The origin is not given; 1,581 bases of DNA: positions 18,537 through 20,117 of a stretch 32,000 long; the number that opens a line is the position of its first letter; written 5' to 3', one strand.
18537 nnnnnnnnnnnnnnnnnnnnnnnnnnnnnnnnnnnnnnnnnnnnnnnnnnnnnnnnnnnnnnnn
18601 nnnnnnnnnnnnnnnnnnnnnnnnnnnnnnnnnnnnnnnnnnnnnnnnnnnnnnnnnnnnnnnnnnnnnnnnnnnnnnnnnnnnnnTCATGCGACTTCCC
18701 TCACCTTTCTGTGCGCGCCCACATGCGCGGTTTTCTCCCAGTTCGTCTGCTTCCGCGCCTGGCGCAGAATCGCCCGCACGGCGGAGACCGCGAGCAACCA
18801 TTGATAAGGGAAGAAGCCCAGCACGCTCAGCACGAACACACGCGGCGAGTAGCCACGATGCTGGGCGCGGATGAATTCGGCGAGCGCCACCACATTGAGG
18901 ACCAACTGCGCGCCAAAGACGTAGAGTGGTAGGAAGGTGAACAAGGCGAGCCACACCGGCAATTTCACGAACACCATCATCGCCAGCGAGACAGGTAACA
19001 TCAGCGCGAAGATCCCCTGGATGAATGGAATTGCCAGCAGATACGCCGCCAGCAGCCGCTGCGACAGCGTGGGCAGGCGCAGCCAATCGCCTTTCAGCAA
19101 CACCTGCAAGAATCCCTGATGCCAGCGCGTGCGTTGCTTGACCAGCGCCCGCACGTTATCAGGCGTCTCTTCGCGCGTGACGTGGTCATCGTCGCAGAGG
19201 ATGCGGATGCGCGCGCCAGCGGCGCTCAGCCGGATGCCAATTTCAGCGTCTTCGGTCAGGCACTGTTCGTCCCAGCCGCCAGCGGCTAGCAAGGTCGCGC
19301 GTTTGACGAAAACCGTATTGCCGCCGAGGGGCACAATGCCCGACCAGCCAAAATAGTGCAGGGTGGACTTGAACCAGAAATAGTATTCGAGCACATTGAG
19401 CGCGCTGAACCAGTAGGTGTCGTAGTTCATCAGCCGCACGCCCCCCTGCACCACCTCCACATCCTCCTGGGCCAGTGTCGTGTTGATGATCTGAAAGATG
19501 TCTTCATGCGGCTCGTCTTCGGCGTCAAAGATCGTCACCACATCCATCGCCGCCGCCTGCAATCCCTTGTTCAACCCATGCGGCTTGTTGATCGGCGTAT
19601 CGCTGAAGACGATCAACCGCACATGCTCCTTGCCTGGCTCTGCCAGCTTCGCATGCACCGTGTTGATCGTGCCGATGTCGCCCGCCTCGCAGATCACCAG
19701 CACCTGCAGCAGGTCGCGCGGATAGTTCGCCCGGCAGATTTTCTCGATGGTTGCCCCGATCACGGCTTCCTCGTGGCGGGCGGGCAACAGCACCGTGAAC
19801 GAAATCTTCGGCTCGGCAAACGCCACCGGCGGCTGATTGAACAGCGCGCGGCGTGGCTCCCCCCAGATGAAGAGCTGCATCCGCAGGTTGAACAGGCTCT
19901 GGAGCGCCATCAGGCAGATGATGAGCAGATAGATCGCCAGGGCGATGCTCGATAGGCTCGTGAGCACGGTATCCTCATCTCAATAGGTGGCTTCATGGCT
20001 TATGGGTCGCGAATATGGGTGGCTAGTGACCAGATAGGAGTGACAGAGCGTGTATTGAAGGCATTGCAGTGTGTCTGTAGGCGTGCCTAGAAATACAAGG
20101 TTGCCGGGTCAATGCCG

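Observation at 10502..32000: Glycan island combining two processive GT2 synthases with three GT-C transferases, three GH-like modules, a flippase-like protein and a radical SAM enzyme: candidate undescribed envelope/EPS pathway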

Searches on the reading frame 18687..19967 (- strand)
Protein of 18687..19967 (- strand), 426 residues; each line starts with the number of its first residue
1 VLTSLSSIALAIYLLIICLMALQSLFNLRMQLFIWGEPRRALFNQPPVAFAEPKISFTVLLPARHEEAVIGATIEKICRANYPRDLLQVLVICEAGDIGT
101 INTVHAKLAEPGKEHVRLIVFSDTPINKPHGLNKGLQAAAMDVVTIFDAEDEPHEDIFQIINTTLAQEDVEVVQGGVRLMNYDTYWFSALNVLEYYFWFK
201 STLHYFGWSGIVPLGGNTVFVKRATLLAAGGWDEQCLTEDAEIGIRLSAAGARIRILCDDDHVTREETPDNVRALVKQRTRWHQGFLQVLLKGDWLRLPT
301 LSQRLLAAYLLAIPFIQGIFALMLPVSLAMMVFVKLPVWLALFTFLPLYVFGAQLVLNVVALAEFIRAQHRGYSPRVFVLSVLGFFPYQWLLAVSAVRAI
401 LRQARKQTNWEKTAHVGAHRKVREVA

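Call 5: search_protein_families(library=pfam, proteins=[window:18687-19967:-], max_evalue=0.01)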
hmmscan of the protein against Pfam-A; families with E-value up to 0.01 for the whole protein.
window:18687-19967:- (426 aa): 6 families
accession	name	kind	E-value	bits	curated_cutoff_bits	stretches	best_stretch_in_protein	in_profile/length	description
PF13641.12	Glyco_tranf_2_3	-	2.7e-38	132.7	27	1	57-284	3-229/230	Glycosyltransferase like family 2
PF13632.12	Glyco_trans_2_3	-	7.5e-24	85.1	27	1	144-350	2-193/198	Glycosyl transferase family group 2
PF13506.12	Glyco_transf_21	-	4.5e-08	33.2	21.7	1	131-283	21-173/174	Glycosyl transferase family 21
PF00535.33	Glycos_transf_2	-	1.7e-07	31.8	23.3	1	58-221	1-160/168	Glycosyl transferase family 2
PF10111.15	Glyco_tranf_2_2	-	0.00077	19.5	27.3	1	156-250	110-202/276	Glycosyltransferase like family 2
PF03142.21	Chitin_synth_2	-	0.002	17.3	27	0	135-200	196-262/527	Chitin synthase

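Call 7: search_protein_families(library=ncbifam, proteins=[window:18687-19967:-], max_evalue=0.01)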
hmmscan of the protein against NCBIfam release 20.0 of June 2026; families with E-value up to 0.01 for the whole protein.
window:18687-19967:- (426 aa): 20 families
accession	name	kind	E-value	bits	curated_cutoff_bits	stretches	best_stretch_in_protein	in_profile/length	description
NF053846.1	glyco_with_XrtP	equivalog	2.4e-23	82.5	520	1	55-413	41-435/440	XrtP-associated glycosyltransferase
TIGR03937.1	PgaC_IcaA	equivalog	2.5e-19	69.5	422.3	1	20-410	12-401/407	poly-beta-1,6-N-acetyl-D-glucosamine synthase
NF011307.0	PRK14716.1-5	equivalog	1.3e-14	54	431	1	19-286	27-311/464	glycosyl transferase family protein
NF041865.1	EpsU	equivalog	1.6e-11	43.8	700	1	45-292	29-271/394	exopolysaccharide biosynthesis GT2 family glycosyltransferase EpsU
NF011305.0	PRK14716.1-3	equivalog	2.4e-11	43.5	409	1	12-305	7-336/486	glycosyl transferase family protein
TIGR03965.1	mycofact_glyco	equivalog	5.7e-11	41.9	280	1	54-256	73-272/467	mycofactocin biosynthesis glycosyltransferase MftF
TIGR03472.1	HpnI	equivalog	1.1e-10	40.9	310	1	53-301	39-287/373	bacteriohopanetetrol glucosamine biosynthesis glycosyltransferase HpnI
TIGR03030.1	CelA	equivalog_domain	3.9e-08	31.8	699.1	1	216-353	309-445/714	UDP-forming cellulose synthase catalytic subunit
TIGR03111.1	glyc2_xrt_Gpos1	hypoth_equivalog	5.5e-08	32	363.95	1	55-418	49-422/439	TIGR03111 family XrtG-associated glycosyltransferase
TIGR03469.1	HpnB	hypoth_equivalog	1.6e-07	30.7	379.25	1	35-256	23-255/386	hopene-associated glycosyltransferase HpnB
NF011304.0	PRK14716.1-2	equivalog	2.8e-07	29.8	604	1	52-343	55-370/502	glycosyl transferase family protein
TIGR04283.1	glyco_like_mftF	equivalog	7.2e-07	29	182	1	58-257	2-178/221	TIGR04283 family arsenosugar biosynthesis glycosyltransferase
NF041875.1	EPS_EpsD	equivalog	1.9e-06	27.5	370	1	59-255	3-197/325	exopolysaccharide biosynthesis glycosyltransferase EpsD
NF008558.0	PRK11498.1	equivalog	6.3e-06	24.4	992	1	58-334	276-551/872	UDP-forming cellulose synthase catalytic subunit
TIGR04242.1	nodulat_NodC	equivalog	0.00075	18.6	550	1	47-303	40-309/395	chitooligosaccharide synthase NodC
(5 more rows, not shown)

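Call 13: find_encoding_contigs(protein=window:18687-19967:-, flank=10000, max_places=6)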
Protein window:18687-19967:- (426 aa): 2 contigs read that carry it; 1 place shown.
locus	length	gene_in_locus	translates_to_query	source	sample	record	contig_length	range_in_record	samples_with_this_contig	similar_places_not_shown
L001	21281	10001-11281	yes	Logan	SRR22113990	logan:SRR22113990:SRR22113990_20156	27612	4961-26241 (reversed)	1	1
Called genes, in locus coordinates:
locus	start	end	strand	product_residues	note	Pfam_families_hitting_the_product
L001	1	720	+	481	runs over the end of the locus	PF03706:LPG_synthase_TM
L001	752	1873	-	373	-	PF01070:FMN_dh, PF05690:ThiG (faint)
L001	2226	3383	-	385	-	PF04055:Radical_SAM, PF13186:SPASM (weak)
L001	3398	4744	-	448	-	PF00535:Glycos_transf_2, PF13641:Glyco_tranf_2_3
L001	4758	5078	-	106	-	-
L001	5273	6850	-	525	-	PF13231:PMT_2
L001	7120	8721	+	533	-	PF12891:Glyco_hydro_44 (weak)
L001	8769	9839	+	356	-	PF21253:Mann_GBD_bact (weak)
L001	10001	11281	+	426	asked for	PF13506:Glyco_transf_21 (weak), PF13641:Glyco_tranf_2_3, PF00535:Glycos_transf_2 (weak), PF13632:Glyco_trans_2_3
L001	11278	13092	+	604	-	PF02366:PMT, PF13231:PMT_2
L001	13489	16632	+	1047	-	PF00535:Glycos_transf_2, PF13641:Glyco_tranf_2_3, PF13632:Glyco_trans_2_3, PF03552:Cellulose_synt (weak)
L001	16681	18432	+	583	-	PF13231:PMT_2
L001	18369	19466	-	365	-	-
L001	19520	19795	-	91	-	-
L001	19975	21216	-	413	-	PF02518:HATPase_c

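Call 14: find_homologous_proteins(query=window:18687-19967:-, max_evalue=1e-20)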
Query window:18687-19967:- (426 aa): 4018 proteins with E <= 1e-20 among 8000 candidates; the best 120 are listed.
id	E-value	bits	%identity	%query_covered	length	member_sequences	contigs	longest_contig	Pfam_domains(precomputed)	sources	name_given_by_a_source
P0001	2.8e-284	960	100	100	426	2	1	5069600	PF13632.13,PF13506.14,PF13641.13,PF00535.33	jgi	jgi:cellulose synthase/poly-beta-1,6-N-acetylglucosamine synthase-like glycosyltransferase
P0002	1.9e-213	727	74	99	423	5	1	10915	PF13632.13,PF10111.15,PF13506.14,PF13641.13,PF00535.33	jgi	jgi:cellulose synthase/poly-beta-1,6-N-acetylglucosamine synthase-like glycosyltransferase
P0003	6.1e-213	725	74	99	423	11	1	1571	PF13632.13,PF10111.15,PF13506.14,PF13641.13,PF00535.33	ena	-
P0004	3.1e-209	713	72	98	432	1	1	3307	PF13632.13,PF13506.14,PF13641.13,PF00535.33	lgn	-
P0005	3.6e-209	713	72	99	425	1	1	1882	PF13632.13,PF13506.14,PF13641.13,PF00535.33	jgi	jgi:cellulose synthase/poly-beta-1,6-N-acetylglucosamine synthase-like glycosyltransferase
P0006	8.3e-209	712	73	98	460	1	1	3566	PF13632.13,PF13506.14,PF13641.13,PF00535.33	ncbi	-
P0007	2.1e-208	710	72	98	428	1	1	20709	PF13632.13,PF13506.14,PF13641.13,PF00535.33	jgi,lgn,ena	jgi:cellulose synthase/poly-beta-1,6-N-acetylglucosamine synthase-like glycosyltransferase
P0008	3.0e-206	703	70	100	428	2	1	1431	PF13632.13,PF13506.14,PF13641.13,PF00535.33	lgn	-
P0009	8.2e-206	702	72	99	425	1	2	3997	PF13632.13,PF10111.15,PF13506.14,PF13641.13,PF00535.33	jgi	jgi:cellulose synthase/poly-beta-1,6-N-acetylglucosamine synthase-like glycosyltransferase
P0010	2.0e-205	701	71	99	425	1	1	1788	PF13632.13,PF10111.15,PF13506.14,PF13641.13,PF00535.33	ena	-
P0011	5.5e-205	699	71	99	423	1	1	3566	PF13632.13,PF13506.14,PF13641.13,PF00535.33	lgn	-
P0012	5.6e-203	693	70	99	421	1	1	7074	PF13632.13,PF13641.13,PF00535.33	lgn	-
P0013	8.2e-203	692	70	99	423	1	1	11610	PF13632.13,PF13506.14,PF13641.13,PF00535.33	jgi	-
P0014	1.0e-202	692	71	99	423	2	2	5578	PF13632.13,PF13506.14,PF13641.13,PF00535.33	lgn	-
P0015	1.0e-202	692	70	99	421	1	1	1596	PF13632.13,PF13641.13,PF00535.33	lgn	-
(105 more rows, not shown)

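Call 16: find_related_loci(query=A1, collection=genome_contigs, flank=10000)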
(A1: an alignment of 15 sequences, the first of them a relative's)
Query A1 (426 aa) in genome_contigs; peptide patterns used: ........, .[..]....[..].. (x = any residue, [..] = any of these).
599 stretches matched a pattern (row limit reached: there are more); 574 encode a relative of the query (tblastn E <= 1e-3); the best 80 are kept; 80 distinct loci.
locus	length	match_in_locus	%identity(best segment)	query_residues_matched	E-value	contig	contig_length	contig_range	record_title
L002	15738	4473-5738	69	5-426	0e+0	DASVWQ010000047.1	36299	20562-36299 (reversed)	MAG TPA_asm: Ktedonobacterales bacterium isolate SMAG_U2552 k141_397766, whole genome shotgun sequence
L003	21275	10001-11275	69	2-426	0e+0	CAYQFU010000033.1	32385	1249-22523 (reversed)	MAG TPA_asm: uncultured Ktedonobacterales bacterium isolate SRP272529_co2_314 genome assembly, contig: NODE_2047_length_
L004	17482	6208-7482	67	2-426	0e+0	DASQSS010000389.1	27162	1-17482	MAG TPA_asm: Ktedonobacterales bacterium isolate SMAG_U10915 k141_72489, whole genome shotgun sequence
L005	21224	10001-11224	70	13-420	0e+0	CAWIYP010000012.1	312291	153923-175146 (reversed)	MAG: uncultured Chloroflexia bacterium isolate MFD05942.bin.2.246 genome assembly, contig: contig_19895, whole genome sh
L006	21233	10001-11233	67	16-426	0e+0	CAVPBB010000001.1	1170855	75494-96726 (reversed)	MAG: uncultured Chloroflexia bacterium isolate MFD00031.bin.2.93 genome assembly, contig: contig_14065, whole genome sho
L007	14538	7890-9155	71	5-426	0e+0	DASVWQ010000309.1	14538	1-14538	MAG TPA_asm: Ktedonobacterales bacterium isolate SMAG_U2552 k141_1517544, whole genome shotgun sequence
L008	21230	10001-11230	56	11-420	1e-162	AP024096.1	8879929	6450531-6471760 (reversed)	Ktedonobacteria bacterium brp13 DNA, complete genome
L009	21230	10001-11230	55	11-420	2e-162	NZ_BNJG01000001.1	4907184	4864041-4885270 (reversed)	Ktedonobacter robiniae strain SOSP1-30 sequence1, whole genome shotgun sequence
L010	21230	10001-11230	55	11-420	9e-163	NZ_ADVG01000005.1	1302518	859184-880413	Ktedonobacter racemifer DSM 44963 strain SOSP1-21 Krac_Contig202, whole genome shotgun sequence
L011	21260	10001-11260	55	1-420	1e-161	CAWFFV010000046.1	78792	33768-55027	MAG: uncultured Chloroflexia bacterium isolate MFD05502.bin.2.81 genome assembly, contig: contig_35431, whole genome sho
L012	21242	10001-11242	56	11-424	3e-161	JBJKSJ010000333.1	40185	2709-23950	MAG: Ktedonobacterales bacterium isolate Bin_8 S1Ck127_1191954_flag_0_multi_7.9776_len_40185, whole genome shotgun seque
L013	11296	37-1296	56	1-420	3e-161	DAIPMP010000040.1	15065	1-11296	MAG TPA_asm: Ktedonobacteraceae bacterium isolate CTOTU41336 NODE_2955_length_15065_cov_5.182612, whole genome shotgun s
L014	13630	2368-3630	54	1-421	3e-161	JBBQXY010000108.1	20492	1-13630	MAG: Ktedonobacterales bacterium isolate Co_metawrap_2139 Cmw_2139_k141_4598110_length_20492_cov_8.9984, whole genome sh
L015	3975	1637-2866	55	12-421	3e-166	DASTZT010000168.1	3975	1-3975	MAG TPA_asm: Ktedonobacteraceae bacterium isolate SMAG_U2476 k141_926703, whole genome shotgun sequence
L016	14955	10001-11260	55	1-420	7e-161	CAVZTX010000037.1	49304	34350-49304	MAG: uncultured Chloroflexia bacterium isolate MFD09603.bin.3.290 genome assembly, contig: contig_8900, whole genome sho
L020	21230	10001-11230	55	11-420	7e-160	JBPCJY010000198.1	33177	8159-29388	MAG: Ktedonobacteraceae bacterium isolate TH_ant_mag_38 S1Ck127_2871897_flag_0_multi_28.0000_len_33177, whole genome sho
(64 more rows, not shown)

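Call 20: search_solved_structures(query=window:18687-19967:-, max_evalue=0.001)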
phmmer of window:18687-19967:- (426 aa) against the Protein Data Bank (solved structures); distinct sequences matched with E-value up to 0.001: 5.
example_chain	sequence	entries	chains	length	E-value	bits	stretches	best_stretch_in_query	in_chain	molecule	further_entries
5ej1_A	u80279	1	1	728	9.5e-10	41.2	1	14-367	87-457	Putative cellulose synthase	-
4p00_A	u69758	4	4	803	1.2e-09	40.8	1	14-367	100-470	Cellulose Synthase A subunit | Cellulose Synthase subunit A | Putative cellulose synthase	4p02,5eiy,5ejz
4hg6_A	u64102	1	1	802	1.2e-09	40.8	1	14-367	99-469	Cellulose Synthase Subunit A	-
6yv7_A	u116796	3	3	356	1.4e-06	30.8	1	51-151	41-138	Glycosyl transferase, family 2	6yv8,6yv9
6yv7_B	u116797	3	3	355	1.4e-06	30.7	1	52-151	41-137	Glycosyl transferase, family 2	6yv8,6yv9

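Call 25: search_protein_families(library=pfam, proteins=[L020:13347-14510:+, L006:16521-17711:+, L006:3711-5270:-, L006:2128-4143:-, L020:17845-18780:+, L020:19199-19768:+, L020:19768-20424:+, L020:6580-7605:-, L006:17726-18604:+, L006:18745-19347:+], max_evalue=0.001)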
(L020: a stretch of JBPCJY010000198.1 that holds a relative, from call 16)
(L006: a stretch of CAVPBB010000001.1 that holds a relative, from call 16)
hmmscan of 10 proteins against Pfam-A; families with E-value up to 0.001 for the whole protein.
L020:13347-14510:+ (387 aa): 11 families
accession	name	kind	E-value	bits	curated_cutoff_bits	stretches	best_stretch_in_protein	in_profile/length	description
PF04015.17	DUF362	-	8.4e-42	143.9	24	1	46-243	3-200/200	Domain of unknown function (DUF362)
PF00037.32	Fer4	-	1.1e-09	38.1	21.1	1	356-378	2-24/24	4Fe-4S binding domain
PF12837.12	Fer4_6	-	2.1e-09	37.3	25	2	356-377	3-24/24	4Fe-4S binding domain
PF12797.12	Fer4_2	-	6.1e-07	29.4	24.5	1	326-345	2-21/22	4Fe-4S binding domain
PF13237.11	Fer4_10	-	2e-06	28.1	25.5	1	328-373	3-53/53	4Fe-4S dicluster domain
PF12838.12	Fer4_7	-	4.7e-06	27.4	27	1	333-376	1-52/52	4Fe-4S dicluster domain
PF13484.11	Fer4_16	-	2.6e-05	25.4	30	0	362-380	2-20/66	4Fe-4S double cluster binding domain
PF14697.11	Fer4_21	-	3.1e-05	24.5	35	1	328-378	2-58/59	4Fe-4S dicluster domain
PF13187.11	Fer4_9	-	0.00011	22.6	27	1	333-377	1-52/52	4Fe-4S dicluster domain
PF12800.12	Fer4_4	-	0.00051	20.6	24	0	333-345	3-15/17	4Fe-4S binding domain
PF13746.11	Fer4_18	-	0.00062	20.4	27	0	326-374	53-97/114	4Fe-4S dicluster domain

L006:16521-17711:+ (396 aa): 9 families
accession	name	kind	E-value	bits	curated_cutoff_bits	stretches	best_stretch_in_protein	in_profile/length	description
PF04015.17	DUF362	-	2.4e-43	149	24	1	51-243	3-200/200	Domain of unknown function (DUF362)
PF12837.12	Fer4_6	-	1.6e-10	40.8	25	2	325-343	2-20/24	4Fe-4S binding domain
PF00037.32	Fer4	-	2e-10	40.5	21.1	2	355-376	3-24/24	4Fe-4S binding domain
PF13237.11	Fer4_10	-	9.1e-08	32.4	25.5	1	325-371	2-53/53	4Fe-4S dicluster domain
PF12838.12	Fer4_7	-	7.2e-07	30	27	1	332-374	2-52/52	4Fe-4S dicluster domain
PF12797.12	Fer4_2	-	1.8e-06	28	24.5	1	324-343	2-21/22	4Fe-4S binding domain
PF13484.11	Fer4_16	-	2.6e-05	25.3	30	0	360-378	2-20/66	4Fe-4S double cluster binding domain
PF14697.11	Fer4_21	-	3.7e-05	24.2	35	1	326-376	2-58/59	4Fe-4S dicluster domain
PF13187.11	Fer4_9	-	5.7e-05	23.5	27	0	331-375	1-52/52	4Fe-4S dicluster domain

L006:3711-5270:- (519 aa): 1 family
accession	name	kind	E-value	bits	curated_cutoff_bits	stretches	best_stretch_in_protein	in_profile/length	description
PF11611.13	DUF4352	-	5.3e-06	27.2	25.9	1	74-144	34-108/122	Domain of unknown function (DUF4352)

L006:2128-4143:- (671 aa): 2 families
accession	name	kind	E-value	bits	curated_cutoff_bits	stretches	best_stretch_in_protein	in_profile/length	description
PF24684.1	Vgb_lyase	-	1e-20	74.2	50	1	401-670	13-250/290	Virginiamycin B lyase family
PF08450.18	SGL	-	0.0006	19.9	26.3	0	316-362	153-201/246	SMP-30/Gluconolactonase/LRE-like region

L020:17845-18780:+ (311 aa): 1 family
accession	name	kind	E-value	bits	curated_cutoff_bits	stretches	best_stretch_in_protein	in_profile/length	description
PF00119.25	ATP-synt_A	-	4.2e-41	141.6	33.9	1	29-277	2-216/217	ATP synthase A chain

L020:19199-19768:+ (189 aa): 1 family
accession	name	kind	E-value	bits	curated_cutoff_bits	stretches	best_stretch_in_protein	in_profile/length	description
PF00430.23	ATP-synt_B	-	4e-23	82.4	28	1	35-164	2-131/132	ATP synthase B/B' CF(0)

L020:19768-20424:+ (218 aa): 2 families
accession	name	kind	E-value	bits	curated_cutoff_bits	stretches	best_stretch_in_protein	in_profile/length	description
PF00213.23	OSCP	-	1.5e-45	155.8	22.3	1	6-175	1-172/172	ATP synthase delta (OSCP) subunit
PF10259.14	Rogdi_lz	-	0.00035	20.5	29.4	1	138-183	37-82/295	Rogdi leucine zipper containing protein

L020:6580-7605:- (341 aa): 2 families
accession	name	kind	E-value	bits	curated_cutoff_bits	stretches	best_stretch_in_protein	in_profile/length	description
PF02826.25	2-Hacid_dh_C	-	1.1e-57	194.7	25.1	1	123-304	2-178/178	D-isomer specific 2-hydroxyacid dehydrogenase, NAD binding domain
PF03807.23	F420_oxidored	-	3e-05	25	21.6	1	163-228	2-70/94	NADP oxidoreductase coenzyme F420-dependent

L006:17726-18604:+ (292 aa): 10 families
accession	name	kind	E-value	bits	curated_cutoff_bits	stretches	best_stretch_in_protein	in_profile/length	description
PF01370.27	Epimerase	-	3.5e-42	144.9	20.9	1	4-225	2-240/240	NAD dependent epimerase/dehydratase family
PF01073.25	3Beta_HSD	-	8.7e-31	107.4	22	1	4-251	1-276/280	3-beta hydroxysteroid dehydrogenase/isomerase family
PF16363.11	GDP_Man_Dehyd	-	4.8e-24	85.9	27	1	4-169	1-186/332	GDP-mannose 4,6 dehydratase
PF13460.12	NAD_binding_10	-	5.4e-23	82.2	27.2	1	7-165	1-145/184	NAD(P)H-binding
PF07993.18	NAD_binding_4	-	7.5e-22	78.2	20.1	1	5-168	1-209/258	Male sterility protein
PF04321.23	RmlD_sub_bind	-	2.4e-20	73.2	27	1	1-247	1-235/287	RmlD substrate binding domain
PF05368.20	NmrA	-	4.1e-15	56.6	27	1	4-110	6-104/298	NmrA-like family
PF02719.21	Polysacc_synt_2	-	3e-11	43.5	20.2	1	4-114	2-129/293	Polysaccharide biosynthesis protein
PF00106.31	adh_short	-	2.7e-06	27.5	26.6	1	4-69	4-75/195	short chain dehydrogenase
PF08659.16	KR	-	8.7e-06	26.2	22.6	1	4-121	4-145/180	KR domain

L006:18745-19347:+ (200 aa): 0 families

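Call 73: predict_structure(alignment_id=A1)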
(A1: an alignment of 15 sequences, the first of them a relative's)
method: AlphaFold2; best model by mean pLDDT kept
length: 426 residues; sequences in the alignment: 15
mean_pLDDT: 79.5   pTM: 0.82
mean pLDDT of the five models: 79.5, 78.2, 54.5, 51.5, 51.5
residues with pLDDT >= 90: 103; 70-90: 235; 50-70: 69; < 50: 19
segments of 3 or more residues with pLDDT < 50: 177-179, 413-426
pLDDT, mean of each block of 10 residues (from residue 1): 71 78 83 81 80 93 70 84 91 86 87 86 83 92 81 78 91 69 61 71 87 80 94 87 93 83 56 83 90 94 91 83 70 69 70 80 73 75 81 89 81 45 33
secondary structure, 60 per line:
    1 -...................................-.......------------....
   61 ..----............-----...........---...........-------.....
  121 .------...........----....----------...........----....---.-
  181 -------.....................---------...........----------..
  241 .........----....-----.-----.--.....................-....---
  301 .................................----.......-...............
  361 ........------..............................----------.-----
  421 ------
elements in order: H2-36 H38-44 E57-62 H67-78 E87-94 H98-108 E116-121 H128-138 E143-146 H157-167 E172-175 H188-208 E218-222 H223-228 H239-249 E254-257 H272-292 H294-297 H301-333 H338-344 H346-368 H375-404
